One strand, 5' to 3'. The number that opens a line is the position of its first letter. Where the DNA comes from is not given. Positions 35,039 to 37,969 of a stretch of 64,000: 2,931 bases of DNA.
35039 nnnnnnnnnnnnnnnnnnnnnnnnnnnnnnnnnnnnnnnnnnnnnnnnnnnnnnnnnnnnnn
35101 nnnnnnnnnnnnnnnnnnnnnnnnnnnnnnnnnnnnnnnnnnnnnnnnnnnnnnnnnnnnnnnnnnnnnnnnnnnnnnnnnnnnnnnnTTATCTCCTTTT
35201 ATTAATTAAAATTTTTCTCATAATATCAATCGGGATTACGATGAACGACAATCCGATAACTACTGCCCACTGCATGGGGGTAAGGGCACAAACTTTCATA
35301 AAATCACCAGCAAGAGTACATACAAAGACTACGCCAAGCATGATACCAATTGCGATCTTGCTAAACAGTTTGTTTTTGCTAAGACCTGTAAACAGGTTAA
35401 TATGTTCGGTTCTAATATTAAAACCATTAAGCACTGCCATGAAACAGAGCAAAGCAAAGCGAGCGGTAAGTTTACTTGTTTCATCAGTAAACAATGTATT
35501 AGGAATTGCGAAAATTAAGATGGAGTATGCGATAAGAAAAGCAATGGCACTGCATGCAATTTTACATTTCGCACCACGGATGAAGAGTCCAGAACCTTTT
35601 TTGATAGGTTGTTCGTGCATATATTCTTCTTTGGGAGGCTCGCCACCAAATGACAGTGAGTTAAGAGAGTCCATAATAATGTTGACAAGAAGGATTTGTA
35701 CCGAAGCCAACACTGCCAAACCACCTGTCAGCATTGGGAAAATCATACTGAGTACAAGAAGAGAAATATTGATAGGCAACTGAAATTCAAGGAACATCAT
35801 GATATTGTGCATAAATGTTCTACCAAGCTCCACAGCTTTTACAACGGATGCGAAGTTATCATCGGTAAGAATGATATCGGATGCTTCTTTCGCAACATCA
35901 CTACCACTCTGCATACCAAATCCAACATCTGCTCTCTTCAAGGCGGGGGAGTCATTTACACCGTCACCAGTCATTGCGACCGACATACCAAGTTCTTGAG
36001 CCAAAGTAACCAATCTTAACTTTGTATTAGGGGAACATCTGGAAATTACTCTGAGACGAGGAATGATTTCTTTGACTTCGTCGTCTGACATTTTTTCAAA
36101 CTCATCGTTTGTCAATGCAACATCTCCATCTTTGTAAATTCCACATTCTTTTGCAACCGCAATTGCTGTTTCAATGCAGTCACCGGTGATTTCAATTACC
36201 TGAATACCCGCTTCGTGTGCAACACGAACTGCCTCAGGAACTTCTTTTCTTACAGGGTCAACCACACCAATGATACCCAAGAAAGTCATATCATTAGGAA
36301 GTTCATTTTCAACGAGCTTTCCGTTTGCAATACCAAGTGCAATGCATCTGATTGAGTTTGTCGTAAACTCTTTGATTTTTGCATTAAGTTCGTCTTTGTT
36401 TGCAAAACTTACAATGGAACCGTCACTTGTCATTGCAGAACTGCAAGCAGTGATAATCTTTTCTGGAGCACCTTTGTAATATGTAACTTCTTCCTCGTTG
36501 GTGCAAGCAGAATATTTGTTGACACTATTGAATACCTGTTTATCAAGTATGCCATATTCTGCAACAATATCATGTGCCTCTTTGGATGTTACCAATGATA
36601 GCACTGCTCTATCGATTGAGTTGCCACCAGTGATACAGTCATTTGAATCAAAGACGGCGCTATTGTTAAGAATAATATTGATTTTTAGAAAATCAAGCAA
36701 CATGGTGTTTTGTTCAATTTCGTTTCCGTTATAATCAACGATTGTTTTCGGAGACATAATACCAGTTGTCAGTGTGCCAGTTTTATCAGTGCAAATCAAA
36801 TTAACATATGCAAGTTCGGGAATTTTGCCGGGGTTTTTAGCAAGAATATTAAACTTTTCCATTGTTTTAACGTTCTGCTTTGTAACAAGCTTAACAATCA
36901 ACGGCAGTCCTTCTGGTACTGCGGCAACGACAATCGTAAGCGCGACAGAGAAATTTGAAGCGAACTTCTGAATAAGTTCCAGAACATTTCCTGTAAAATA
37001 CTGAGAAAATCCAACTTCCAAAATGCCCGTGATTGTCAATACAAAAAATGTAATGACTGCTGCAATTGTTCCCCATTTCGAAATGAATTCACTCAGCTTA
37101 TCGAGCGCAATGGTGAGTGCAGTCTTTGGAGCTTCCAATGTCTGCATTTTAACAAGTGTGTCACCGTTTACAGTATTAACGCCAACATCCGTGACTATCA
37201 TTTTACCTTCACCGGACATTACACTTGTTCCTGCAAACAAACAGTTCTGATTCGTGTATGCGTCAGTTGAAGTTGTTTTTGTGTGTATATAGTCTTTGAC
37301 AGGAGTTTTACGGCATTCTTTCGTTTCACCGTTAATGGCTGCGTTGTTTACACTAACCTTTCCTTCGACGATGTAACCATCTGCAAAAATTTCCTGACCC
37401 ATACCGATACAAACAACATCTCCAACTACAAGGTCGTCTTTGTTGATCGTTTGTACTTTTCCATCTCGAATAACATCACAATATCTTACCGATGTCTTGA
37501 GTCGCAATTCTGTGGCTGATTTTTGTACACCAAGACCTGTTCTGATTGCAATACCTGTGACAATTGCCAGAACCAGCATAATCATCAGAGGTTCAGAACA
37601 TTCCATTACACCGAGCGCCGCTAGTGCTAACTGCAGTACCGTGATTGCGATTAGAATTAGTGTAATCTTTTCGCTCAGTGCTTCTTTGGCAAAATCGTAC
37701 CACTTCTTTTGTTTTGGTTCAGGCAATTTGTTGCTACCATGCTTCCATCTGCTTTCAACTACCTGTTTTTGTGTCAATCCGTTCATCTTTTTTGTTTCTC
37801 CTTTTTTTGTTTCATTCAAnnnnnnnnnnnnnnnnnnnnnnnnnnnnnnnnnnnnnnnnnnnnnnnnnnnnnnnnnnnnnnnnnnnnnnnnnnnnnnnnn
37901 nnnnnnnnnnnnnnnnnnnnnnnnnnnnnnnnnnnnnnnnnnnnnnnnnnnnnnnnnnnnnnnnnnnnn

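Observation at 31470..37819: Ter-like membrane/Ca2+ stress island: SPFH protein, small TM peptides, TM-anchored coiled-coil protein, three tandem TerD paralogues and a P-type Ca2+-type ATPase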

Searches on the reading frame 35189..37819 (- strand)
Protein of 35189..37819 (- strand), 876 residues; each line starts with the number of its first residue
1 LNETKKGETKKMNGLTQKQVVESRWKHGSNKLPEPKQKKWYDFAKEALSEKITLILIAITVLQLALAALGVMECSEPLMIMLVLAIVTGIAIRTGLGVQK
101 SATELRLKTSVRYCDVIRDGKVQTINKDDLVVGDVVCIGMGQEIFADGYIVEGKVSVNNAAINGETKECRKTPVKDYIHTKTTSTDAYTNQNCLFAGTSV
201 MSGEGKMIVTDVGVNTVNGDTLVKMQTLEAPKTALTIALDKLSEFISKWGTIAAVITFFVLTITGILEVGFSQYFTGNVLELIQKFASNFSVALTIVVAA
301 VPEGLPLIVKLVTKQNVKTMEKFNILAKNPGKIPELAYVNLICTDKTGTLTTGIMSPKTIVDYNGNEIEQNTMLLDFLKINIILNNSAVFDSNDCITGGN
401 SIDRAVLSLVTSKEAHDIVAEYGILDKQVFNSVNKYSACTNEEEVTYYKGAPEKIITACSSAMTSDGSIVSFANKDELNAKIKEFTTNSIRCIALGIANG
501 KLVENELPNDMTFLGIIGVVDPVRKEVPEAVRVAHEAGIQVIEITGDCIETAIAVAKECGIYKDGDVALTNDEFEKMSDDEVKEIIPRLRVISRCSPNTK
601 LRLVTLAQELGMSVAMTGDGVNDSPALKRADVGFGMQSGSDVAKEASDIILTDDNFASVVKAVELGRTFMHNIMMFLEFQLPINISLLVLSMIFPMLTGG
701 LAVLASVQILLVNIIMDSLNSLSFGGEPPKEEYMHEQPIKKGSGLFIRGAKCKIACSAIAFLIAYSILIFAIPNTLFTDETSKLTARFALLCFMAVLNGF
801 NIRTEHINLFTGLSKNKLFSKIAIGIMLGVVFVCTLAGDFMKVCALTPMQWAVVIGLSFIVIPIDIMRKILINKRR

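Call 3: search_protein_families(library=pfam, proteins=[window:35189-37819:-], max_evalue=0.01)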
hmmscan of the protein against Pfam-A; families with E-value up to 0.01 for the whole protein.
window:35189-37819:- (876 aa): 6 families
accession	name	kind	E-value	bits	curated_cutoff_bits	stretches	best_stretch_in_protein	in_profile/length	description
PF00122.25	E1-E2_ATPase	-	8.9e-32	110.5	28.1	1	112-321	5-179/181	E1-E2 ATPase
PF00689.26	Cation_ATPase_C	-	4.9e-26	92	27.3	1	703-870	3-174/175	Cation transporting ATPase, C-terminus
PF00702.32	Hydrolase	-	7.4e-13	49.8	26.4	1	340-631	2-191/191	haloacid dehalogenase-like hydrolase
PF00690.31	Cation_ATPase_N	-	3.7e-09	36.6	20.4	1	9-62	15-68/69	Cation transporter/ATPase, N-terminus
PF13246.12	Cation_ATPase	-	2e-05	25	21.7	1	384-461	2-90/91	Cation transport ATPase (P-type)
PF08282.18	Hydrolase_3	-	5.9e-05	23.3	20.9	1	614-662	206-254/255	haloacid dehalogenase-like hydrolase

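Call 8: search_protein_families(library=phrogs, proteins=[window:35189-37819:-], max_evalue=0.001)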
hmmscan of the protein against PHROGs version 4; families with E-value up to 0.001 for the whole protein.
window:35189-37819:- (876 aa): 1 family
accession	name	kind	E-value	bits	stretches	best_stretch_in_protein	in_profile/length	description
phrog_12316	-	other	1.5e-125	421.4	1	10-872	31-843/850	ATPase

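Call 10: search_dna_similar(query=window:35189-37819:-, collection=phages, mode=protein, max_rows=40)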
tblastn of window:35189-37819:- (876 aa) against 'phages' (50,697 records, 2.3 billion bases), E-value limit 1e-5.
Records with a match: 129; places in all: 136; records where one place covers at least 80% of the query: 19.
Best place of each record, by identity: <60% 129.
By first word of the organism name: Listeria 57; Enterococcus 23; Bacteriophage 17; Salmonella 8; Acinetobacter 8; Streptococcus 5; Escherichia 5; Staphylococcus 4; Pseudomonas 2.
By host as written in the record: Listeria monocytogenes 57; - 33; Enterococcus faecalis 15; Escherichia coli O157:H7 ATCC 43895 5; Homo sapiens 4; Salmonella enterica subsp. enterica serovar Kentucky 4; Staphylococcus aureus 4; Pseudomonas aeruginosa 2; and 4 more.
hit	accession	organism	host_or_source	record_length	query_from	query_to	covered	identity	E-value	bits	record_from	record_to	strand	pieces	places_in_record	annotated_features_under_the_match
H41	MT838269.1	Bacteriophage sp.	human fecal samples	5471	14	876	99%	30.8%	4e-93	328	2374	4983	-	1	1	record has no annotation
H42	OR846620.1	Enterococcus phage Efs 1-1-1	Enterococcus faecalis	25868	4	869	99%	30.3%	3e-94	332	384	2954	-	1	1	record has no annotation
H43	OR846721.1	Listeria phage LM 4-11-1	Listeria monocytogenes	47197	14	876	99%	30.0%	3e-78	284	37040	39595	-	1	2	record has no annotation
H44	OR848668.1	Listeria phage LM 4-14-1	Listeria monocytogenes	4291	14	876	99%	29.8%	6e-79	285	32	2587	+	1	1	record has no annotation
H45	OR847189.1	Listeria phage LM 4-11-1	Listeria monocytogenes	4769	1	824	94%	31.2%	5e-93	327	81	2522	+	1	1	record has no annotation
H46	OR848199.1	Listeria phage LM 4-14-1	Listeria monocytogenes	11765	1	824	94%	31.2%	2e-92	326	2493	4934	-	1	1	record has no annotation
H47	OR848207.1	Listeria phage LM 4-14-1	Listeria monocytogenes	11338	14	870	98%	29.9%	3e-78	283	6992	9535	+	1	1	record has no annotation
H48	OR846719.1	Listeria phage LM 4-11-1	Listeria monocytogenes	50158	14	870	98%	29.9%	4e-78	283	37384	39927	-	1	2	record has no annotation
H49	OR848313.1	Listeria phage LM 4-14-1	Listeria monocytogenes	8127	13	876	99%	28.1%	2e-66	248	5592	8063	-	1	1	record has no annotation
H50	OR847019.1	Listeria phage LM 4-11-1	Listeria monocytogenes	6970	13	771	87%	31.2%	7e-81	291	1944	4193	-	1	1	record has no annotation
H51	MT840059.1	Bacteriophage sp.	human fecal samples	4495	216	851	73%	37.0%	1e-104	359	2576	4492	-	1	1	record has no annotation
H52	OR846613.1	Enterococcus phage Efs 1-1-1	Enterococcus faecalis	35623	11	861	97%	26.8%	3e-63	239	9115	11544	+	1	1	record has no annotation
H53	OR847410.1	Listeria phage LM 4-11-1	Listeria monocytogenes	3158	13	777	87%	28.7%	4e-65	242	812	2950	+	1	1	record has no annotation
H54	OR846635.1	Enterococcus phage Efs 1-1-1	Enterococcus faecalis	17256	13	875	99%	25.1%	3e-47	189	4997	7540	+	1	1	record has no annotation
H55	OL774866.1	Streptococcus phage MissG2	Streptococcus mitis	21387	1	769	88%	26.1%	4e-57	220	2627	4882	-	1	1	magnesium-transporting ATPase, P-type 1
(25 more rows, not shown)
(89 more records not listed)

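Call 13: search_protein_families(library=ncbifam, proteins=[window:35189-37786:-], max_evalue=0.001)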
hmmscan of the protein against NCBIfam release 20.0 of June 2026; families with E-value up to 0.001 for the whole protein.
window:35189-37786:- (865 aa): 21 families
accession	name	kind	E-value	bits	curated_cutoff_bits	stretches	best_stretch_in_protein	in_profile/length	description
TIGR01517.1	ATPase-IIB_Ca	equivalog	1.1e-147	493.7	507.05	1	2-856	54-875/882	calcium-translocating P-type ATPase, PMCA-type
TIGR01522.1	ATPase-IIA2_Ca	equivalog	1.2e-114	383.9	798.3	1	2-863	22-852/854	calcium-transporting P-type ATPase, PMR1-type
TIGR01116.1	ATPase-IIA1_Ca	equivalog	5e-94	315.9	703.4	2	423-859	385-796/799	calcium-translocating P-type ATPase, SERCA-type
TIGR01647.1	ATPase-IIIA_H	equivalog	4.8e-73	246.6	615.5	1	3-706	1-638/755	plasma-membrane proton-efflux P-type ATPase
TIGR01523.1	ATPase-IID_K-Na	equivalog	2.7e-70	237.1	645.05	2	404-738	482-834/997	potassium/sodium efflux P-type ATPase, fungal-type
TIGR01494.1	ATPase_P-type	subfamily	1e-66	225.4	62.3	3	570-693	355-473/478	HAD-IC family P-type ATPase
TIGR01524.1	ATPase-IIIB_Mg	equivalog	1e-64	218.8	610.75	1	2-859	32-859/867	magnesium-translocating P-type ATPase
TIGR01106.1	ATPase-IIC_X-K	subfamily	3.7e-64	217.1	946.1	2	2-555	35-612/997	Na,H/K antiporter P-type ATPase subunit alpha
TIGR01525.1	ATPase-IB_hvy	subfamily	1.7e-54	185.7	346.25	2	54-550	9-426/560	heavy metal translocating P-type ATPase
NF011702.0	PRK15122.1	subfamily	6.7e-52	176.5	975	1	2-712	48-751/907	magnesium-translocating P-type ATPase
TIGR01657.1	P-ATPase-V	hypoth_equivalog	7.5e-48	162.8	618.25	2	100-558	228-705/1055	ATP13A2 family polyamine export P-type ATPase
TIGR01512.1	ATPase-IB2_Cd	subfamily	7.2e-36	123.9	313.5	2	581-703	368-486/494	cadmium family heavy metal-translocating P-type ATPase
TIGR01511.1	ATPase-IB1_Cu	subfamily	4e-35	121.7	397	3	579-696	409-532/542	copper-translocating P-type ATPase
TIGR01497.1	kdpB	equivalog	7.2e-27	93.8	527.9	2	581-660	489-568/675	potassium-transporting ATPase subunit KdpB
NF008262.1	PRK11033.1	equivalog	7.6e-26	90.8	1005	1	586-694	606-712/731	zinc/cadmium/mercury/lead-transporting ATPase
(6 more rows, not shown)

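Call 14: search_protein_families(library=padloc, proteins=[window:35189-37786:-], max_evalue=0.001)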
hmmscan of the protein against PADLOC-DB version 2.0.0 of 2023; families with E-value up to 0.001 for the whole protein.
window:35189-37786:- (865 aa): 0 families

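Call 15: search_solved_structures(query=window:35189-37786:-, max_evalue=1e-20)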
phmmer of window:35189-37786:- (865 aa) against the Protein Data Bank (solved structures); distinct sequences matched with E-value up to 1e-20: 77 (the best 60 are shown).
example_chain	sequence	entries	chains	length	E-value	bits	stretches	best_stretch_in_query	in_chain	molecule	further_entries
8qmp_A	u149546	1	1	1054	3e-96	326.6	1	12-859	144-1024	Calcium-transporting ATPase 8, plasma membrane-type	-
8iww_A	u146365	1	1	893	5.3e-89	302.6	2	409-859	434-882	Calcium-transporting ATPase type 2C member 1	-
8iwp_A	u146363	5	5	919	6.1e-89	302.5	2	409-859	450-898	Calcium-transporting ATPase type 2C member 1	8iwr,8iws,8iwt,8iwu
7yag_A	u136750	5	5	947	6.9e-89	302.3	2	409-859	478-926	Calcium-transporting ATPase type 2C member 1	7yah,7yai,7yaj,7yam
9euq_A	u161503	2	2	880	3.3e-86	293.4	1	2-862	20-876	Calcium-transporting ATPase lmo0841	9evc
6zhf_A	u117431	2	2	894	3.5e-86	293.4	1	2-862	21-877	Calcium-transporting ATPase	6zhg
6zhh_A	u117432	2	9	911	1.7e-84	287.7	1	2-862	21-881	Calcium-transporting ATPase | Calcium-transporting ATPase lmo0841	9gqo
9gsd_A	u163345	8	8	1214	1.4e-82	281.4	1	218-850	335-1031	Plasma membrane calcium-transporting ATPase 2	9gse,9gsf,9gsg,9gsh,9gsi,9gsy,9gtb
6a69_A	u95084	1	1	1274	1e-79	271.9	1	219-846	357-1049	Plasma membrane calcium-transporting ATPase 1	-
7bt2_A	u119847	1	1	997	1.2e-73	251.9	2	418-729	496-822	Sarcoplasmic/endoplasmic reticulum calcium ATPase 2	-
6jju_A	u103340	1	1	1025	1.4e-73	251.7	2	418-729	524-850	Sarcoplasmic/endoplasmic reticulum calcium ATPase 2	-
7e7s_A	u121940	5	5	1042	1.4e-73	251.6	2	418-729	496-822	Sarcoplasmic/endoplasmic reticulum calcium ATPase 2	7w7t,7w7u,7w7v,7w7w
6ln5_A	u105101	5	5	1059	1.6e-73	251.5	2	418-729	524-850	Sarcoplasmic/endoplasmic reticulum calcium ATPase 2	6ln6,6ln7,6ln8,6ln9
5ztf_A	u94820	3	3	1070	1.6e-73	251.4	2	418-729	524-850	Sarcoplasmic/endoplasmic reticulum calcium ATPase 2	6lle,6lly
4bew_A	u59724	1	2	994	3.1e-73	250.5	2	435-727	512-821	SARCOPLASMIC/ENDOPLASMIC RETICULUM CALCIUM ATPASE 1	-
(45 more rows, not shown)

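Call 35: find_homologous_proteins(query=window:35189-37786:-)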
Query window:35189-37786:- (865 aa): 7954 proteins with E <= 0.001 among 8000 candidates; the best 120 are listed.
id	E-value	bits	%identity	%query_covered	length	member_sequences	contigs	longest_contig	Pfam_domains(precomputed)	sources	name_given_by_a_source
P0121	0.0e+0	1892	100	100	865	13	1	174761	PF00702.33,PF13246.13,PF00689.27,PF00690.32,PF00122.26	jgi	-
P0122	0.0e+0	1636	86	100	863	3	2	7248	PF00702.33,PF13246.13,PF00689.27,PF00690.32,PF00122.26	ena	-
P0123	0.0e+0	1559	82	100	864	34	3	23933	PF00702.33,PF13246.13,PF00689.27,PF00690.32,PF00122.26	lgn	-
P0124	0.0e+0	1544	81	100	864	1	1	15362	PF00702.33,PF13246.13,PF00689.27,PF00690.32,PF00122.26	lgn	-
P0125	0.0e+0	1541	81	100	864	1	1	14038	PF00702.33,PF13246.13,PF00689.27,PF00690.32,PF00122.26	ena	-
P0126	0.0e+0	1538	81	100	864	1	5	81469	PF00702.33,PF13246.13,PF00689.27,PF00690.32,PF00122.26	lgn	-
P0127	0.0e+0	1535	80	100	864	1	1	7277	PF00702.33,PF13246.13,PF00689.27,PF00690.32,PF00122.26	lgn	-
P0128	0.0e+0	1527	80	100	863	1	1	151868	PF00702.33,PF13246.13,PF00689.27,PF00690.32,PF00122.26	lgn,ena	-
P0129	0.0e+0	1524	80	100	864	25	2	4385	PF00702.33,PF13246.13,PF00689.27,PF00690.32,PF00122.26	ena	-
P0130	0.0e+0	1519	79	100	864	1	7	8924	PF00702.33,PF13246.13,PF00689.27,PF00690.32,PF00122.26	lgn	-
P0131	0.0e+0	1506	79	100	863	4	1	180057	PF00702.33,PF13246.13,PF00689.27,PF00690.32,PF00122.26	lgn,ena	-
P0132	0.0e+0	1505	79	100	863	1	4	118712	PF00702.33,PF13246.13,PF00689.27,PF00690.32,PF00122.26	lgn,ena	-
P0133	0.0e+0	1500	78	100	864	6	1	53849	PF00702.33,PF13246.13,PF00689.27,PF00690.32,PF00122.26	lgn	-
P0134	0.0e+0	1498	78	100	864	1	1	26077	PF00702.33,PF13246.13,PF00689.27,PF00690.32,PF00122.26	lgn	-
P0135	0.0e+0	1492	78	100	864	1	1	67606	PF00702.33,PF13246.13,PF00689.27,PF00690.32,PF00122.26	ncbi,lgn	-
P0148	0.0e+0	1435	76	100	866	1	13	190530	PF00702.33,PF13246.13,PF00689.27,PF00690.32,PF00122.26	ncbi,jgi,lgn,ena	jgi:calcium-translocating P-type ATPase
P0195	0.0e+0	1432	76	100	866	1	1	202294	PF00702.33,PF13246.13,PF00689.27,PF00690.32,PF00122.26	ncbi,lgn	-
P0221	0.0e+0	1432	76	100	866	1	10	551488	PF00702.33,PF13246.13,PF00689.27,PF00690.32,PF00122.26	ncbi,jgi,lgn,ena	jgi:calcium-translocating P-type ATPase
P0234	0.0e+0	1432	76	100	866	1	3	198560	PF00702.33,PF13246.13,PF00689.27,PF00690.32,PF00122.26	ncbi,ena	-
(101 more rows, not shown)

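Call 36: find_encoding_contigs(protein=P0221, flank=10000, max_places=4)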
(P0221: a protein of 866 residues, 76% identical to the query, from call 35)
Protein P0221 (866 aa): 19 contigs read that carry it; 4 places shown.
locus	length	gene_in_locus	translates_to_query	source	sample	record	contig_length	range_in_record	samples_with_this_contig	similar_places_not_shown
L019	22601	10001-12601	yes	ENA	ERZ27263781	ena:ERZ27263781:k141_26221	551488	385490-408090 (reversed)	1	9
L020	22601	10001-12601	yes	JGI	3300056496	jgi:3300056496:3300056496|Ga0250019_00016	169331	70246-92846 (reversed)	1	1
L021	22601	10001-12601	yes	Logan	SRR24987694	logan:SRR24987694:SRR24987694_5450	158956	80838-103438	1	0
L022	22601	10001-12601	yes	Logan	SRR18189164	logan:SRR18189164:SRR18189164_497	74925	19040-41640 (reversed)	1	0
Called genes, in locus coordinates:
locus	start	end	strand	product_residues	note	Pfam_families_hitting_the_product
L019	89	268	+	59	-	PF04014:MazE_antitoxin (faint)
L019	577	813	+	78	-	-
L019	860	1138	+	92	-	-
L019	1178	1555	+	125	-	-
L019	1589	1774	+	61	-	-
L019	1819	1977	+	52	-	-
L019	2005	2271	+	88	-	-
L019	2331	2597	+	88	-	-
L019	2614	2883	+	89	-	PF20323:DUF6618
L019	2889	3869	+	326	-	PF00589:Phage_integrase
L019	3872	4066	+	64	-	PF01381:HTH_3, PF12844:HTH_19 (weak), PF13443:HTH_26, PF13560:HTH_31 (weak)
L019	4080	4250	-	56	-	-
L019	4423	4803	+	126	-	PF02452:PemK_toxin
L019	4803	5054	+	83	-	-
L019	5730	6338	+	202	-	-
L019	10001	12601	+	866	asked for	PF00690:Cation_ATPase_N, PF00122:E1-E2_ATPase, PF00702:Hydrolase, PF13246:Cation_ATPase, PF00689:Cation_ATPase_C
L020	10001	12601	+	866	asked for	PF00690:Cation_ATPase_N, PF00122:E1-E2_ATPase, PF00702:Hydrolase, PF13246:Cation_ATPase, PF00689:Cation_ATPase_C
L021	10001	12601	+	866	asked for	PF00690:Cation_ATPase_N, PF00122:E1-E2_ATPase, PF00702:Hydrolase, PF13246:Cation_ATPase, PF00689:Cation_ATPase_C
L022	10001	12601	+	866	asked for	PF00690:Cation_ATPase_N, PF00122:E1-E2_ATPase, PF00702:Hydrolase, PF13246:Cation_ATPase, PF00689:Cation_ATPase_C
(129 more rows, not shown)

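Call 37: list_cluster_members(proteins=[P0221, P0148, P0135, P0195, P0234])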
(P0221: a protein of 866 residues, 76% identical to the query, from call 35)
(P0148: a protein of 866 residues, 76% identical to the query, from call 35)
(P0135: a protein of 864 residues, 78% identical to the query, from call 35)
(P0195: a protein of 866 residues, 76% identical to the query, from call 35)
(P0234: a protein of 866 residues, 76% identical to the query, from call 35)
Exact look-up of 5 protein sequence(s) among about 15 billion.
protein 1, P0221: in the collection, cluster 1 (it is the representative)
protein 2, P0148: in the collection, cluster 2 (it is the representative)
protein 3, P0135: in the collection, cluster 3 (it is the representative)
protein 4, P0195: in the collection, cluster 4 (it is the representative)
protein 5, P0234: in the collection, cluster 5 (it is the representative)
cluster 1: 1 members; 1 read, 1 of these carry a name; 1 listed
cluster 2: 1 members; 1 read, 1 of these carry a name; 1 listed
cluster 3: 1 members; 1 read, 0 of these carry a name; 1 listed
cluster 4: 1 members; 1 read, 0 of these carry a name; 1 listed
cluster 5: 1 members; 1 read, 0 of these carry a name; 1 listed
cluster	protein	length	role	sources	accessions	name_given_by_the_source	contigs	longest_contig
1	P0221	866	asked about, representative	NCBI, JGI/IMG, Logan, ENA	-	calcium-translocating P-type ATPase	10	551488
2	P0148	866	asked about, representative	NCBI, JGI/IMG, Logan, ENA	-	calcium-translocating P-type ATPase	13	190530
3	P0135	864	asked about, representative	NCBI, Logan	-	-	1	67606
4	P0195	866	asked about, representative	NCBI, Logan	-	-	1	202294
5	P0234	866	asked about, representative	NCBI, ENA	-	-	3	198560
